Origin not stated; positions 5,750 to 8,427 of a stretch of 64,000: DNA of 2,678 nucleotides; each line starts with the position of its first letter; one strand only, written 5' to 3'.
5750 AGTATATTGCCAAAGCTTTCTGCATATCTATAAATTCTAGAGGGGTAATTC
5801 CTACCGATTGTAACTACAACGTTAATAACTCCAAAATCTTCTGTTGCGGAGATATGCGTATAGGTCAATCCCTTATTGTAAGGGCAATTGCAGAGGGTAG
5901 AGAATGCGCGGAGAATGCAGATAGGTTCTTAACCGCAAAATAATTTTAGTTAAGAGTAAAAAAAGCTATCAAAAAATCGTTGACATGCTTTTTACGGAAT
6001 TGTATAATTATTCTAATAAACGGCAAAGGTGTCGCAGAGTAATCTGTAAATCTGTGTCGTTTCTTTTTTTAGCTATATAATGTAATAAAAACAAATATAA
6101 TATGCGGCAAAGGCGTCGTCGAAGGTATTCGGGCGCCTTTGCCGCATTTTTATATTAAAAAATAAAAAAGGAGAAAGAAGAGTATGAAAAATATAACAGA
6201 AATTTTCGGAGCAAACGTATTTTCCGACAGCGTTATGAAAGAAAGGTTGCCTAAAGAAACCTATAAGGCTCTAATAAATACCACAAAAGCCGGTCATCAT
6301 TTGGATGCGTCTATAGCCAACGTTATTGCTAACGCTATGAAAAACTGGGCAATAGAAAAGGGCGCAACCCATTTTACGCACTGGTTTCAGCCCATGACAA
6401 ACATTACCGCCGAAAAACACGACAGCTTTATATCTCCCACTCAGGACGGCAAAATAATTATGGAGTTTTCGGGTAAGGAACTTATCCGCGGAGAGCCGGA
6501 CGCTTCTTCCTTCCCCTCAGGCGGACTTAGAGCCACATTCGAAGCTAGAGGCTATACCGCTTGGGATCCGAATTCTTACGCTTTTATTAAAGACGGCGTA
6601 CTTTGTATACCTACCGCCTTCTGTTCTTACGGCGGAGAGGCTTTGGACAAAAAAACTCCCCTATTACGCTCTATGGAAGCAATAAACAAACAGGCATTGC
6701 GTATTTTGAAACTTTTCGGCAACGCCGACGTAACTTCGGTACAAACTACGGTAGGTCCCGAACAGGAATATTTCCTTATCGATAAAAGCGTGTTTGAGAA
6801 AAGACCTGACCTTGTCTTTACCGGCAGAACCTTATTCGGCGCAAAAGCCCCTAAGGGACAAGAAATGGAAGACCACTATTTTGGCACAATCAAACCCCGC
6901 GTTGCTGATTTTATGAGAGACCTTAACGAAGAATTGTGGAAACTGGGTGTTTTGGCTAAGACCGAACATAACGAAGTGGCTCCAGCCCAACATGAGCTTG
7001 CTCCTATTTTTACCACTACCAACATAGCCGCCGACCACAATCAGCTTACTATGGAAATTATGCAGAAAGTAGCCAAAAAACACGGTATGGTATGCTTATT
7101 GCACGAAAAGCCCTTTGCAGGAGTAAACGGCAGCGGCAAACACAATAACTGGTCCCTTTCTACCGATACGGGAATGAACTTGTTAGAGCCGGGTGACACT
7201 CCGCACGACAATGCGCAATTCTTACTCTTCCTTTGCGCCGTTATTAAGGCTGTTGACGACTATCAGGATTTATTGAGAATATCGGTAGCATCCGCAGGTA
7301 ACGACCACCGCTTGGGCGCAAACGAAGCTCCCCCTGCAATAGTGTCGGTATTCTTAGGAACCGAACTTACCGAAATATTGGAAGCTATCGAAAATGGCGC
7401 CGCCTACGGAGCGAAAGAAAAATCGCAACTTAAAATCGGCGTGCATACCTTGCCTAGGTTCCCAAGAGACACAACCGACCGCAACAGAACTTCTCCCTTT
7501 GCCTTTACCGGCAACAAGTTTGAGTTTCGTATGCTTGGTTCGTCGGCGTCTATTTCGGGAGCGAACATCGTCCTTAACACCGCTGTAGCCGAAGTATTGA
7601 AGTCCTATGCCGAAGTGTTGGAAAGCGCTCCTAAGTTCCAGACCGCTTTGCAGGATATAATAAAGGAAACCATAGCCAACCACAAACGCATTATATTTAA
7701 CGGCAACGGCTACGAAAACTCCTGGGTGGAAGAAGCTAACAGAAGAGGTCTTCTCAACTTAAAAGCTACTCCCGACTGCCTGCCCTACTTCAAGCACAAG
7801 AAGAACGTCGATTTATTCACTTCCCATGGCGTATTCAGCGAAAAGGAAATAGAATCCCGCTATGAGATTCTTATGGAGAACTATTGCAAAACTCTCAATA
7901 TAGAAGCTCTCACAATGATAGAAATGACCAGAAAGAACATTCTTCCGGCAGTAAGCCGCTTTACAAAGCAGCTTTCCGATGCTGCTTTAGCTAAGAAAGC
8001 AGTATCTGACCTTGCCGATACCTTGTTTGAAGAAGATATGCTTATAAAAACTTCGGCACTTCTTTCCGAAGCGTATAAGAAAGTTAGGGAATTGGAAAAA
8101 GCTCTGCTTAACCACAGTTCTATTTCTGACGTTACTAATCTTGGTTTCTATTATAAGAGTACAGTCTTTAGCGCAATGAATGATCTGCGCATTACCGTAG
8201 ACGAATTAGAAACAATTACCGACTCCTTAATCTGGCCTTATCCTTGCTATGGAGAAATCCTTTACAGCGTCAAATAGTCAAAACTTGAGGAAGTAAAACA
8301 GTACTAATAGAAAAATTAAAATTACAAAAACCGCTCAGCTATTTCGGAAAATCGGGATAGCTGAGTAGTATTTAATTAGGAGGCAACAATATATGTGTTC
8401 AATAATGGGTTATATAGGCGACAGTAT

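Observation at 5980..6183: Duplicated hexaloop hairpin (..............), each copy competing with a terminator, in the type III glutamine synthetase leader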

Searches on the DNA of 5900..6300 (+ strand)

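Call 5: search_rna_families(source=window, start=5900, end=6300, threshold=evalue, max_evalue=10, show_alignments=3)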
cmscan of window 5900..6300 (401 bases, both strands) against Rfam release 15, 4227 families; matches with E-value up to 10: 23.
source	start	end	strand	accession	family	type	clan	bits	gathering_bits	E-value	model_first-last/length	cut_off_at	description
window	6020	6156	+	RF04312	trpB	Cis-reg;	-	26.1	59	0.14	1-107/107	no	trpB ncRNA motif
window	6044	6146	+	RF02432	SpF25_sRNA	Gene; sRNA;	-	25.5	48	0.045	1-102/102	no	Streptococcus sRNA SpF25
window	6099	6171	+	RF01730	Termite-leu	Cis-reg;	-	24.4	51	0.0038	1-78/78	no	Termite-leu RNA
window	6081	6181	+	RF02526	SSRC34_1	Gene; sRNA;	-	24.4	64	0.27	1-128/128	no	Streptococcus sRNA SSRC34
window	6065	6156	-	RF04348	Plastid-psbM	Cis-reg;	-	24.3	52.7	0.3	1-79/79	no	Plastid-psbM 3UTR RNA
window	6094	6168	+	RF02031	tpke11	Gene; sRNA;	-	21.2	43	0.033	1-77/77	no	tpke11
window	5987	6167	+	RF03532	SQ2397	Cis-reg;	-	20.9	100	0.16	1-243/243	no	Cis-regulator of HTH transcription factor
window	5946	6016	-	RF01597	snoR22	Gene; snRNA; snoRNA; CD-box;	-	20.9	50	2.6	1-83/83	no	small nucleolar RNA snoR22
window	6081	6169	+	RF00885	MIR821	Gene; miRNA;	-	20.2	249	0.12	1-275/275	no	MIR821 microRNA precursor family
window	6094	6159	-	RF04079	MIR161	Gene; miRNA;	-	18.7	90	0.22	1-136/136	no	MIR161 microRNA precursor family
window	6022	6119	+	RF03032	narK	Cis-reg;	-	18.1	43.2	0.36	1-72/72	no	narK RNA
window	6060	6157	+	RF02059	STnc50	Gene; sRNA;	-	18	55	1.9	1-84/84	no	Salmonella enterica sRNA STnc40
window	6092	6225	+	RF02334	TtnuHACA28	Gene; snRNA; snoRNA; HACA-box;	-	17.5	130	2.4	1-134/134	no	Tetrahymena snoRNA TtnuHACA28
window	6102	6231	-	RF01416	NrrF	Gene; antisense;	-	16.9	60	0.48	1-160/160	no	NrrF RNA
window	6122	6176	+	RF01826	SAM_V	Cis-reg; riboswitch;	-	16.5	41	4.3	1-66/66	no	SAM-V (S-adenosyl methionine) riboswitch aptamer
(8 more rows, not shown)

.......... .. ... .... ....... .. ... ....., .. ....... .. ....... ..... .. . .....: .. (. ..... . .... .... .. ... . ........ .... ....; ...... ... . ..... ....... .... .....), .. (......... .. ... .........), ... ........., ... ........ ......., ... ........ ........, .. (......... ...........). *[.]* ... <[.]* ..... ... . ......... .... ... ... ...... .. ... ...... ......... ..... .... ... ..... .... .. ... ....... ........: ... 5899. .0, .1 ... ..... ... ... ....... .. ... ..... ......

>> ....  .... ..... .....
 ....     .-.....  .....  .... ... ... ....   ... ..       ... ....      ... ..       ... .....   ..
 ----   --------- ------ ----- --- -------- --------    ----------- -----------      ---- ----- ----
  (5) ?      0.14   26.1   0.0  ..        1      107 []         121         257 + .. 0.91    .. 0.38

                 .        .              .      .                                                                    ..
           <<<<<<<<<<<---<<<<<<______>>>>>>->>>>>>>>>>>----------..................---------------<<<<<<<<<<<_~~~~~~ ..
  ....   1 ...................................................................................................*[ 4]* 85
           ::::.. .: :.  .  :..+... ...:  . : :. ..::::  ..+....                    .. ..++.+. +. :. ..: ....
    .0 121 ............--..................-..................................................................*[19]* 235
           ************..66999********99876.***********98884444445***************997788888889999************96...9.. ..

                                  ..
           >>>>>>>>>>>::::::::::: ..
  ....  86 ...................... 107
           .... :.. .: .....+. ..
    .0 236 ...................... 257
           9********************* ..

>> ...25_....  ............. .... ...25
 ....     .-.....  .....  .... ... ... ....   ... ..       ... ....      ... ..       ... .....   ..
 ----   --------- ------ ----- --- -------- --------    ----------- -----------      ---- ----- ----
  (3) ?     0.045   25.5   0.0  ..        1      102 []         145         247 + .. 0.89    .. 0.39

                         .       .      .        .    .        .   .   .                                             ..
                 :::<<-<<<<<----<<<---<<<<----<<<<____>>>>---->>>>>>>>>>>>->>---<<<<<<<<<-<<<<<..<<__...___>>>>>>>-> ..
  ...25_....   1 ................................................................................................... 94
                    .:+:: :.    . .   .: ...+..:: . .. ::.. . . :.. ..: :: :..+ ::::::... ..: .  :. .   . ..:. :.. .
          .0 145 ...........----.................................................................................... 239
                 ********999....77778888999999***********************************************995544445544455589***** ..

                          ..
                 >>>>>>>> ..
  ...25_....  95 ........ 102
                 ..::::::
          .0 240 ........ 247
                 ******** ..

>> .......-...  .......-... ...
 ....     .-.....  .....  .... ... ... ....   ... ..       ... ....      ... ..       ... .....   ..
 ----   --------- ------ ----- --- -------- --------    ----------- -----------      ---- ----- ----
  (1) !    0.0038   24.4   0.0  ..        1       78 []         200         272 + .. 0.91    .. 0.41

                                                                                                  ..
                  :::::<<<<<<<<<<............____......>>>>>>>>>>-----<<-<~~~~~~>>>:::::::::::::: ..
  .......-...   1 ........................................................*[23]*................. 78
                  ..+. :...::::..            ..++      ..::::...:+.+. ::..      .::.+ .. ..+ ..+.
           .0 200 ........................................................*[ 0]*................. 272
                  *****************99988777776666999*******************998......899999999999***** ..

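Call 55: search_rna_families(source=window, start=6012, end=6125, threshold=evalue, max_evalue=5, show_alignments=4)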
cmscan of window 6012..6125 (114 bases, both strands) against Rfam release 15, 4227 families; matches with E-value up to 5: 6.
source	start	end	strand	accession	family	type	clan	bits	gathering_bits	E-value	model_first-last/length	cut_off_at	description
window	6022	6119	+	RF03032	narK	Cis-reg;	-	18.1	43.2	0.1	1-72/72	no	narK RNA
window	6051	6098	-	RF00026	U6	Gene; snRNA; splicing;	CL00009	12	44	0.91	1-43/105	no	U6 spliceosomal RNA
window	6021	6125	+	RF01295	SCARNA7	Gene; snRNA; snoRNA; scaRNA;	-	9.5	65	0.79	1-115/330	3'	Small Cajal body-specific RNA 7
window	6012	6069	+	RF00084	CsrC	Gene; sRNA;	CL00106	7.5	61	1.8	199-255/255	5'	CsrC RNA family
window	6047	6125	+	RF00064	HgcG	Gene; snRNA; snoRNA; HACA-box;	-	7.5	77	2.3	1-86/276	3'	HgcG RNA (Pab40)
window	6072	6125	+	RF01478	rli47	Gene; sRNA;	-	7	200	4.3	1-54/508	3'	Listeria sRNA rli47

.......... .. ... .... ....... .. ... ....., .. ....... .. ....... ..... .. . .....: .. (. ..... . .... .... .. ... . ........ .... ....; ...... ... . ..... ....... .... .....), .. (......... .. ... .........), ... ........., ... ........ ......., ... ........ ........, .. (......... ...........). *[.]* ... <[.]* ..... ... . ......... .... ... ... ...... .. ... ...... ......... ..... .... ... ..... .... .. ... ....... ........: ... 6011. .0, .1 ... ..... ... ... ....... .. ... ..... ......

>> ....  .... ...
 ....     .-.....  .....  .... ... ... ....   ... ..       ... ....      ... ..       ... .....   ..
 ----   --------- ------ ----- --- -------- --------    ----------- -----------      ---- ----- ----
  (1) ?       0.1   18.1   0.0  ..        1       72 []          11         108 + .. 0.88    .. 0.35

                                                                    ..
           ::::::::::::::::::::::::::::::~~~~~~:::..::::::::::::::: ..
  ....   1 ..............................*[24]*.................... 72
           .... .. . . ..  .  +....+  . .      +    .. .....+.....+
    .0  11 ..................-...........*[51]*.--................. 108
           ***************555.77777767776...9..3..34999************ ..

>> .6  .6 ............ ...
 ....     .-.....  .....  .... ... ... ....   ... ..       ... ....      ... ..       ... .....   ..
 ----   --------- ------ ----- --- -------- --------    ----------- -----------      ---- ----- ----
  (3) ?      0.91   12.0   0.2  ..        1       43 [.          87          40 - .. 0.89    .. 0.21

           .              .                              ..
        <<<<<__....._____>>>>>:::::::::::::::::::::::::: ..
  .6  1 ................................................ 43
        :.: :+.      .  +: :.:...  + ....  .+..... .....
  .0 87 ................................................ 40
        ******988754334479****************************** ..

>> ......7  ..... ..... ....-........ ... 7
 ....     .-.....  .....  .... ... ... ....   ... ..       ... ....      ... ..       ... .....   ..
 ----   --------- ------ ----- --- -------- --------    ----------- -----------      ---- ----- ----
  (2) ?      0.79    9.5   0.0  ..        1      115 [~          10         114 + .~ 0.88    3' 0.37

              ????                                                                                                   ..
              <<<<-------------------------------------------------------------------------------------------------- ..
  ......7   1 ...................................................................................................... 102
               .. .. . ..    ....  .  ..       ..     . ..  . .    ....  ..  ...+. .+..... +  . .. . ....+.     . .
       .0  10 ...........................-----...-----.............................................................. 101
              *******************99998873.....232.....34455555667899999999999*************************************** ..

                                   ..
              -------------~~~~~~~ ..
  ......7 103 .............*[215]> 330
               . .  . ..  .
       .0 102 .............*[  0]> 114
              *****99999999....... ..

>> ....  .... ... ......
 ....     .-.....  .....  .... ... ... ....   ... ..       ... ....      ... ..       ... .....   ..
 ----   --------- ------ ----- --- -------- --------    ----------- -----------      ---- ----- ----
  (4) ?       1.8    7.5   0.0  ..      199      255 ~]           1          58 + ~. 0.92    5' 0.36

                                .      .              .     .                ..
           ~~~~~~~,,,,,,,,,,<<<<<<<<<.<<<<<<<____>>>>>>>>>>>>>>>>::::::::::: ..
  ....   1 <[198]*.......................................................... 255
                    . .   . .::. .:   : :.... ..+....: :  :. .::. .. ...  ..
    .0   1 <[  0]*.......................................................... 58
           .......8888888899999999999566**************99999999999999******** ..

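Call 58: build_rna_model(alignment_id=A2, structure=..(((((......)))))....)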
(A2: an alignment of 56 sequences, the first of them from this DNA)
Model R1 built from alignment A2 (56 sequences, 22 columns); structure: as given.
model positions 20; base pairs 5; branch points 0; effective number of sequences 56; information 0.995 bits per position. Calibrated on 0.2 Mb of random sequence (short: E-values are rough).
structure used (alignment columns):
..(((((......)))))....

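Call 59: search_with_rna_model(model_id=R1, source=window, filters=off, max_evalue=10)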
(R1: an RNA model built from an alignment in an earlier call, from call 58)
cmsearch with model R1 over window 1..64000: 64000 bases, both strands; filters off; matches with E-value up to 10: 55.
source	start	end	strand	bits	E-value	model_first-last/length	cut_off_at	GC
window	6018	6037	+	23.9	0.00012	1-20/20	no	0.55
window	6102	6121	+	23.2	0.00018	1-20/20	no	0.65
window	27357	27376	+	15.9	0.036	1-20/20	no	0.45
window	12234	12256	-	14.5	0.1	1-20/20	no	0.7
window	63894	63913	+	12.1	0.57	1-20/20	no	0.55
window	58133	58155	-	11.7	0.72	1-20/20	no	0.26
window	6799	6820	-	11.7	0.73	1-20/20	no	0.36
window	45993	46014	+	11.6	0.79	1-20/20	no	0.41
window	3866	3887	+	11.5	0.89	1-20/20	no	0.59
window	13267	13286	-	11.4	0.96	1-20/20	no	0.35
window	6132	6143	-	11.3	0.98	5-16/20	no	0.75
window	19095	19112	-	11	1.2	1-20/20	no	0.33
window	26259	26278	-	11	1.3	1-20/20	no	0.35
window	56301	56329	+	10.9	1.3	1-20/20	no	0.48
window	52391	52415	+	10.7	1.5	1-20/20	no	0.52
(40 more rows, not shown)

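Call 60: search_with_rna_model(model_id=R1, source=L081, filters=off, max_evalue=10)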
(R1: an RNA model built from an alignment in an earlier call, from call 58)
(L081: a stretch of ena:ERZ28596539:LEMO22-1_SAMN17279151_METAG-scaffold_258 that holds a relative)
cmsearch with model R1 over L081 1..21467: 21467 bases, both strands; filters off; matches with E-value up to 10: 27.
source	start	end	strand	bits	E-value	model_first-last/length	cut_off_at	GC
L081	5411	5430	+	24.8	2e-05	1-20/20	no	0.6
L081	11542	11561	+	23.9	3.9e-05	1-20/20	no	0.55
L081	11626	11645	+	23.2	6.2e-05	1-20/20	no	0.65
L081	5257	5276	-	20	0.00064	1-20/20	no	0.5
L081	17758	17780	-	14.5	0.033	1-20/20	no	0.7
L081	5523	5542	+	13.3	0.082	1-20/20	no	0.75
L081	12323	12344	-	11.7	0.25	1-20/20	no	0.36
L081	9390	9411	+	11.5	0.3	1-20/20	no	0.59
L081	18791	18810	-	11.4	0.32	1-20/20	no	0.35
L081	11656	11667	-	11.3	0.33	5-16/20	no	0.75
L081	8507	8536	-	10.1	0.81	1-20/20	no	0.63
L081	19963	19982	+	9.8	1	1-20/20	no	0.45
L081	20144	20163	-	9.6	1.2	1-20/20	no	0.35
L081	15281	15303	-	9.1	1.6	1-20/20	no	0.43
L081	17752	17777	+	8.6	2.3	1-20/20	no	0.73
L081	12238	12254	+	8.6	2.3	1-20/20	no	0.65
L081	17560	17574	-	8.3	2.9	1-20/20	no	0.6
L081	19708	19727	-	7.9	3.8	1-20/20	no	0.25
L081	1198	1227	-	7.9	4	1-20/20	no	0.63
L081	9438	9457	+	7.6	4.9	1-20/20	no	0.45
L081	14255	14277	-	7.5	5.1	1-20/20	no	0.48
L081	6968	6993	-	7.5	5.1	1-20/20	no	0.42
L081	9666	9685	-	7.4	5.8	1-20/20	no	0.7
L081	17323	17336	+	6.9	7.8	1-20/20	no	0.64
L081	13490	13511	-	6.9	8.2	1-20/20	no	0.5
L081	12323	12344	+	6.8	8.4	1-20/20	no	0.36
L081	15208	15222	+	6.8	8.7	1-20/20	no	0.33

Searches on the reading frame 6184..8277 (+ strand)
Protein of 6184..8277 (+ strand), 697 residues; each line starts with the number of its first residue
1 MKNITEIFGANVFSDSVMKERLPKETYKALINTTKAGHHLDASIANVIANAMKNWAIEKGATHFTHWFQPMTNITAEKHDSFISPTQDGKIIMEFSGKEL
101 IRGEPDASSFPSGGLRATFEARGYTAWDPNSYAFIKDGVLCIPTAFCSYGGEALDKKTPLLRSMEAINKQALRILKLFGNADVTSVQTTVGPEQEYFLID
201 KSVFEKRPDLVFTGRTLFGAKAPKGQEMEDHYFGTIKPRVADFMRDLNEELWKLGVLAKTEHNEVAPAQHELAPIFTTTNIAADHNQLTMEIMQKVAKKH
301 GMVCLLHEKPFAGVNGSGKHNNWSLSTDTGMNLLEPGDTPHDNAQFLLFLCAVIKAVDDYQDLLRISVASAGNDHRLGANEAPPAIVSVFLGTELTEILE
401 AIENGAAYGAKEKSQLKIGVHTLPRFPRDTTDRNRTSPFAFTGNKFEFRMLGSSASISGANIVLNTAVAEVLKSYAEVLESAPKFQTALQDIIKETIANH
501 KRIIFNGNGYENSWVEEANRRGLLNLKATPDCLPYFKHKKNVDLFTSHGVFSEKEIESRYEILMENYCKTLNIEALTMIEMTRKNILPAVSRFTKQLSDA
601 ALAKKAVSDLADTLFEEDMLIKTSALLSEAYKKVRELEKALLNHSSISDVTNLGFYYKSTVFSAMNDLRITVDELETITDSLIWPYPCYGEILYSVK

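Call 10: search_protein_families(library=pfam, proteins=[window:6184-8277:+], max_evalue=0.001)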
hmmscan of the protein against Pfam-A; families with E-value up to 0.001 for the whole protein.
window:6184-8277:+ (697 aa): 3 families
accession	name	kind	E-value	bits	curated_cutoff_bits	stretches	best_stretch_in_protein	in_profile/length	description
PF12437.13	GSIII_N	-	3.8e-82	274.1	25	1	5-163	2-160/160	Glutamine synthetase type III N terminal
PF18318.6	Gln-synt_C-ter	-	3.7e-45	152.9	22.7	1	488-604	1-117/118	Glutamine synthetase C-terminal domain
PF00120.29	Gln-synt_C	-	3e-22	79.6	24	1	184-360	18-191/344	Glutamine synthetase, catalytic domain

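Call 11: find_related_loci(query=window:6184-8277:+, collection=genome_contigs, flank=6000)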
Query window:6184-8277:+ (697 aa) in genome_contigs; peptide patterns used: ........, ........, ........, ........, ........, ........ (x = any residue, [..] = any of these).
600 stretches matched a pattern (row limit reached: there are more); 599 encode a relative of the query (tblastn E <= 1e-3); the best 80 are kept; 80 distinct loci.
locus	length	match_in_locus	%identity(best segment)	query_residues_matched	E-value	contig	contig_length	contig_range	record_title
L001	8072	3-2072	91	8-697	0e+0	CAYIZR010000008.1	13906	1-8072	MAG TPA_asm: uncultured Christensenella sp. isolate ERP122455_co1_199 genome assembly, contig: NODE_966_length_13906_cov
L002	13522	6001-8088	74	1-697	0e+0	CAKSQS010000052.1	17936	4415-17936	MAG: uncultured Eubacteriales bacterium isolate REFINED_METABAT215_TOP10_CONTIGS_1500_ASSEMBLY_K77_MERGED__Hadza_MoBio_h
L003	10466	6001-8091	71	1-697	0e+0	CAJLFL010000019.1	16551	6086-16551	MAG TPA_asm: uncultured Clostridiales bacterium isolate ERR1430432-bin.57 genome assembly, contig: NODE_3506_length_1655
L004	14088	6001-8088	71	1-696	0e+0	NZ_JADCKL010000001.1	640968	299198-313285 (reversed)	Claveliimonas monacensis strain DSM 108991 seq1, whole genome shotgun sequence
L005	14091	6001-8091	71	1-697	0e+0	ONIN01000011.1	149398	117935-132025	uncultured Clostridiales bacterium isolate RUG342 genome assembly, contig: scaffold_151, whole genome shotgun sequence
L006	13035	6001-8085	71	1-697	0e+0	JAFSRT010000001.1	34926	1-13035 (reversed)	MAG: Clostridia bacterium isolate RGIG3414 Goat_Reticulum.Co__c39096, whole genome shotgun sequence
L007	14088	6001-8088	70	1-696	0e+0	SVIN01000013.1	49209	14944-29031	MAG: Clostridiales bacterium isolate SIG410 NODE_16294_length_49209_cov_2.153050, whole genome shotgun sequence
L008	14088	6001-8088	69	1-696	0e+0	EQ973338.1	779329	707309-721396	Clostridium methylpentosum DSM 5476 Scfld0 genomic scaffold, whole genome shotgun sequence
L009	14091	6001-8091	70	1-697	0e+0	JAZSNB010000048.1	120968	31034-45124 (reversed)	MAG: Acutalibacteraceae bacterium isolate T1900044552_TS20190018.MAGScoT_cleanbin_000018 SGB_251_k141_438934, whole geno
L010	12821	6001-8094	70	1-697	0e+0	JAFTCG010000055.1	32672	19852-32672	MAG: Clostridia bacterium isolate RGIG3687 Goat_Rumen.Co__c1662313, whole genome shotgun sequence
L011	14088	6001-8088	70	1-696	0e+0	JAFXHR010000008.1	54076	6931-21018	MAG: Clostridia bacterium isolate RGIG6424 Sheep_Rectum.Co__c855117, whole genome shotgun sequence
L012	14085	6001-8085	70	4-697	0e+0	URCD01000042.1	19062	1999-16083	uncultured Clostridiales bacterium isolate UMGS863 genome assembly, contig: NODE_2389_length_19062_cov_3.259326, whole g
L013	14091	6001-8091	69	1-697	0e+0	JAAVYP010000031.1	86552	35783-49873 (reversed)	MAG: Clostridiales bacterium isolate ABMPRH_136_2 k141_872075, whole genome shotgun sequence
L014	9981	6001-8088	70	1-696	0e+0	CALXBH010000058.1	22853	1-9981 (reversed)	MAG: uncultured Clostridia bacterium isolate E0_RP0__bin102 genome assembly, contig: E0_RP0__k127_225825, whole genome s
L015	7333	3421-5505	69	1-697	0e+0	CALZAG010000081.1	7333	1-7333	MAG: uncultured Clostridia bacterium isolate SRR14474044_bin.14_metaWRAP_v1.3_MAG genome assembly, contig: ERZ9423922.32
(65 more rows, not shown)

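Call 42: search_protein_families(library=ncbifam, proteins=[window:6184-8277:+], max_evalue=0.001)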
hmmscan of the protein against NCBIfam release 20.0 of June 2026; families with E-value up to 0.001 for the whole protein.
window:6184-8277:+ (697 aa): 4 families
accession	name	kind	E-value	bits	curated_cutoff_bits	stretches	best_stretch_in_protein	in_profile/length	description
TIGR00653.1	GlnA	equivalog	3.7e-18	65.5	429.15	1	184-338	117-280/462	type I glutamate--ammonia ligase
NF007006.0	PRK09469.1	equivalog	8.3e-11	41.1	845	1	242-357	191-306/469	glutamate--ammonia ligase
TIGR03105.1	gln_synth_III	equivalog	1.6e-09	36.8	469.6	1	239-335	155-251/435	type III glutamate--ammonia ligase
NF045547.1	GGputSyn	equivalog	2e-05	23.5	650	1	241-338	165-260/438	gamma-glutamylputrescine synthetase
